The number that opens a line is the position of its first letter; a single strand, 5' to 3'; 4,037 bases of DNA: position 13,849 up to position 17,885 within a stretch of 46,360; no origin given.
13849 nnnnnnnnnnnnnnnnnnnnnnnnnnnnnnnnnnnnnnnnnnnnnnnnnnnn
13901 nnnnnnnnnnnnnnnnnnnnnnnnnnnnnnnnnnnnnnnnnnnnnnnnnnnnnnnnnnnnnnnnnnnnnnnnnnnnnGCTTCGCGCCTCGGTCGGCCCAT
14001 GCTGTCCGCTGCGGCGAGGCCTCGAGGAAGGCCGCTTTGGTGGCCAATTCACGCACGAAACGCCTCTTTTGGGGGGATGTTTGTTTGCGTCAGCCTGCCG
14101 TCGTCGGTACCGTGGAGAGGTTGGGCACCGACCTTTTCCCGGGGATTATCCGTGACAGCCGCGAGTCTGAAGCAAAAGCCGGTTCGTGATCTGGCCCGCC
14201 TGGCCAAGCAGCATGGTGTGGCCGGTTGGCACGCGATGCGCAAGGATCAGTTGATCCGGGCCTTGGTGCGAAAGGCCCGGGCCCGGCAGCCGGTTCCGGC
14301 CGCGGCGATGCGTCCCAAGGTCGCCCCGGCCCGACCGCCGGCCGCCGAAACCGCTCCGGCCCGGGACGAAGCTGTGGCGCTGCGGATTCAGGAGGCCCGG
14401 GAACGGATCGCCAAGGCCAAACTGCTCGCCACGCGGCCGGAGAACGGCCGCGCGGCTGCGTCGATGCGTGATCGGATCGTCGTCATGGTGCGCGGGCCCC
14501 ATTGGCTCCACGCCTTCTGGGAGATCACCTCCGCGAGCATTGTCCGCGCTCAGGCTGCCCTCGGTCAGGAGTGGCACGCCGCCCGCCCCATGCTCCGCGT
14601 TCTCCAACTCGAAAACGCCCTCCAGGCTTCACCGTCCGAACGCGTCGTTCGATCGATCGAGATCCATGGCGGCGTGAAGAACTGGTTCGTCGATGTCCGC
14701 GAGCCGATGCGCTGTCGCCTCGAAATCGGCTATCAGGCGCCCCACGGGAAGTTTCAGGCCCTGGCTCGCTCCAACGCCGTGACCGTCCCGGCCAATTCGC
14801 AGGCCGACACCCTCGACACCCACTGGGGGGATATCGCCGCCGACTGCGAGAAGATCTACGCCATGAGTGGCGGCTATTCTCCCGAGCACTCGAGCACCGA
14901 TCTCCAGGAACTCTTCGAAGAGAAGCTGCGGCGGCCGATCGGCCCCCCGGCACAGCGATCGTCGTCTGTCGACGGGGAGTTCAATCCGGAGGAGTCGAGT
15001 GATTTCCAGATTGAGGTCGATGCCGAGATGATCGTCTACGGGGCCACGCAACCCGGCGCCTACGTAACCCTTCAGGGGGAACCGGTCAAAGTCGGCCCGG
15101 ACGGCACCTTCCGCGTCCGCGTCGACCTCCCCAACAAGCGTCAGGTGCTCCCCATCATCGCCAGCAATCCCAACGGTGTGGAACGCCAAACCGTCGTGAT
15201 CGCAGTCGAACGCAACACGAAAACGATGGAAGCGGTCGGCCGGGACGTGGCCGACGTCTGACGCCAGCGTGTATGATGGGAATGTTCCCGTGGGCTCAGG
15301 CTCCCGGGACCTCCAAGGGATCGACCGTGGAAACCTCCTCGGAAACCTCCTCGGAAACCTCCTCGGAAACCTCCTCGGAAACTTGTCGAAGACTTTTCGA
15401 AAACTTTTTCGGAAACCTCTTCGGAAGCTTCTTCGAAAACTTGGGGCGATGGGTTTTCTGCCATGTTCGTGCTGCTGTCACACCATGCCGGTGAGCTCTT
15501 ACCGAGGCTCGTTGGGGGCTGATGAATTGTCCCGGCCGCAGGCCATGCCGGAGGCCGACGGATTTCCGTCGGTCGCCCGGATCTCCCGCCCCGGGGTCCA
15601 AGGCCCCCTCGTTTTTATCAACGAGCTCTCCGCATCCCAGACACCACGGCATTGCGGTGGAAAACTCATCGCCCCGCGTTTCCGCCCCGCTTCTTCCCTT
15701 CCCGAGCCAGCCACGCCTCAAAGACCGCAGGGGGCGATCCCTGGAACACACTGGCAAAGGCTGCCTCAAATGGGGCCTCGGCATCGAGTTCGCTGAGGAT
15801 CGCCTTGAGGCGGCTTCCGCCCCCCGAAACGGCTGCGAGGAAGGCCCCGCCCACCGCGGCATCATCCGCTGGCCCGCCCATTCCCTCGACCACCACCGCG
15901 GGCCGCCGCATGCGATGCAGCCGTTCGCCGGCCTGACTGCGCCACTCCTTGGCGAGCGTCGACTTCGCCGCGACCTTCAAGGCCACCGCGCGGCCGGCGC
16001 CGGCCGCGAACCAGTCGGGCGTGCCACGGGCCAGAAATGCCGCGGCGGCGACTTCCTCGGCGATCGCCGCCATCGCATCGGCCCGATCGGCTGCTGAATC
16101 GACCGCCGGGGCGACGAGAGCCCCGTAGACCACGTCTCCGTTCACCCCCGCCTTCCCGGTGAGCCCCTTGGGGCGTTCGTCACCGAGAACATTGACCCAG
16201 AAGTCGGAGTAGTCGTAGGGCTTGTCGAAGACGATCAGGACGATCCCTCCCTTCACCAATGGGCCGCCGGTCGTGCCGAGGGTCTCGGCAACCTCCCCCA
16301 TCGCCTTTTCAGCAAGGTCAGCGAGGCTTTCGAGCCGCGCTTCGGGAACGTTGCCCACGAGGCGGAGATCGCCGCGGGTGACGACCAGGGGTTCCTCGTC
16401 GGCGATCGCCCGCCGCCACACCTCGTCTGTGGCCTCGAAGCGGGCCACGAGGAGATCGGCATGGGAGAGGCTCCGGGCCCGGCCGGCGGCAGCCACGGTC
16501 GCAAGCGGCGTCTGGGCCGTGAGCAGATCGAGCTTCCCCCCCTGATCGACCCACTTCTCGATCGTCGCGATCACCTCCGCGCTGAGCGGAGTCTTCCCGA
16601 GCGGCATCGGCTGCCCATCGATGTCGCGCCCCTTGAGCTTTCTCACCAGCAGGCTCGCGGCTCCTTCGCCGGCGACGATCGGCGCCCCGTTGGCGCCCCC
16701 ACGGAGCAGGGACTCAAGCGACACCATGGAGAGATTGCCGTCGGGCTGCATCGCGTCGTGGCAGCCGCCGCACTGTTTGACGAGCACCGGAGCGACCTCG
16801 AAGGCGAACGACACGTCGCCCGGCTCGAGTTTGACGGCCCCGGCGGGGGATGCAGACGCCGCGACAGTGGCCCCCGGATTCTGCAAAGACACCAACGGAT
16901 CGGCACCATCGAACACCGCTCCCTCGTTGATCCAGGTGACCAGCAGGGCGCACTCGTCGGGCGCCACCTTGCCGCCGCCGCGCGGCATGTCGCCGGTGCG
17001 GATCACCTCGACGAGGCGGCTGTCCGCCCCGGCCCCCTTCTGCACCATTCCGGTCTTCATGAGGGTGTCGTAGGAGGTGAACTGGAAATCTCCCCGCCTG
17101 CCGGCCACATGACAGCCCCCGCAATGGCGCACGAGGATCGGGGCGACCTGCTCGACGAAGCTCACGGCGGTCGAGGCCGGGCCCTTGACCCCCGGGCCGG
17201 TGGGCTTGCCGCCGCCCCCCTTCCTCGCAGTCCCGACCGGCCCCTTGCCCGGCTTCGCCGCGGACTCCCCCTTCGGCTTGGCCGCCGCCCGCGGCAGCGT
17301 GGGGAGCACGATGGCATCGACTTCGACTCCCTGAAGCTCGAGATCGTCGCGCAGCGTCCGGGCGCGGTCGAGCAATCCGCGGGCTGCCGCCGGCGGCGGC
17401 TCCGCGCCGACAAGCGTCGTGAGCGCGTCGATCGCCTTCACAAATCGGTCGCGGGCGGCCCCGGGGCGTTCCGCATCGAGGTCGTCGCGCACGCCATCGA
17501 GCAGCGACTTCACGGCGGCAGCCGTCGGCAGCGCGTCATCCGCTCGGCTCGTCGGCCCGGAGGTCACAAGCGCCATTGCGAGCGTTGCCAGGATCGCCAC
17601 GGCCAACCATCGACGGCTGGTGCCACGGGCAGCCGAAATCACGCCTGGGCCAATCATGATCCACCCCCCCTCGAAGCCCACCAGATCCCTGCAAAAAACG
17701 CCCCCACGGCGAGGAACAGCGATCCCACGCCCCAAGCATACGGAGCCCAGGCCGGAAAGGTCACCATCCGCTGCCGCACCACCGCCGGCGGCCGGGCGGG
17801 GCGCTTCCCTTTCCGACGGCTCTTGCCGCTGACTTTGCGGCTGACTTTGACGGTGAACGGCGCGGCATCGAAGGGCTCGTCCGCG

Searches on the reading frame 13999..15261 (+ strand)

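Call 8: search_protein_families(library=pfam, proteins=[window:13999-15261:+], max_evalue=0.001)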
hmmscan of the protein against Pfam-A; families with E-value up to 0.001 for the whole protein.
window:13999-15261:+ (420 aa): 3 families
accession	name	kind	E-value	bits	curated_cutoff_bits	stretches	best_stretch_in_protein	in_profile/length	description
PF16258.11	DUF4912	-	1.5e-26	93.4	29.4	1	157-273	3-117/118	Domain of unknown function (DUF4912)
PF07498.18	Rho_N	-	6.2e-07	29.7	24.9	1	57-91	2-36/43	Rho termination factor, N-terminal domain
PF09684.15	Tail_P2_I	-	0.00088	19.6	20.6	0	57-95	32-70/139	Phage tail protein (Tail_P2_I)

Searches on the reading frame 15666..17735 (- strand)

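Call 8: search_protein_families(library=pfam, proteins=[window:15666-17735:-], max_evalue=0.001)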
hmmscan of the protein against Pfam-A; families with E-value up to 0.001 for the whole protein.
window:15666-17735:- (689 aa): 2 families
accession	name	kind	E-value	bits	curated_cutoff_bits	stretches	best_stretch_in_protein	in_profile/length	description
PF07635.16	PSCyt1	-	3.7e-11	43.9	22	1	322-374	1-53/59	Planctomycete cytochrome C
PF13442.11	Cytochrome_CBB3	-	0.00077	20.2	27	0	200-269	9-68/68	Cytochrome C oxidase, cbb3-type, subunit III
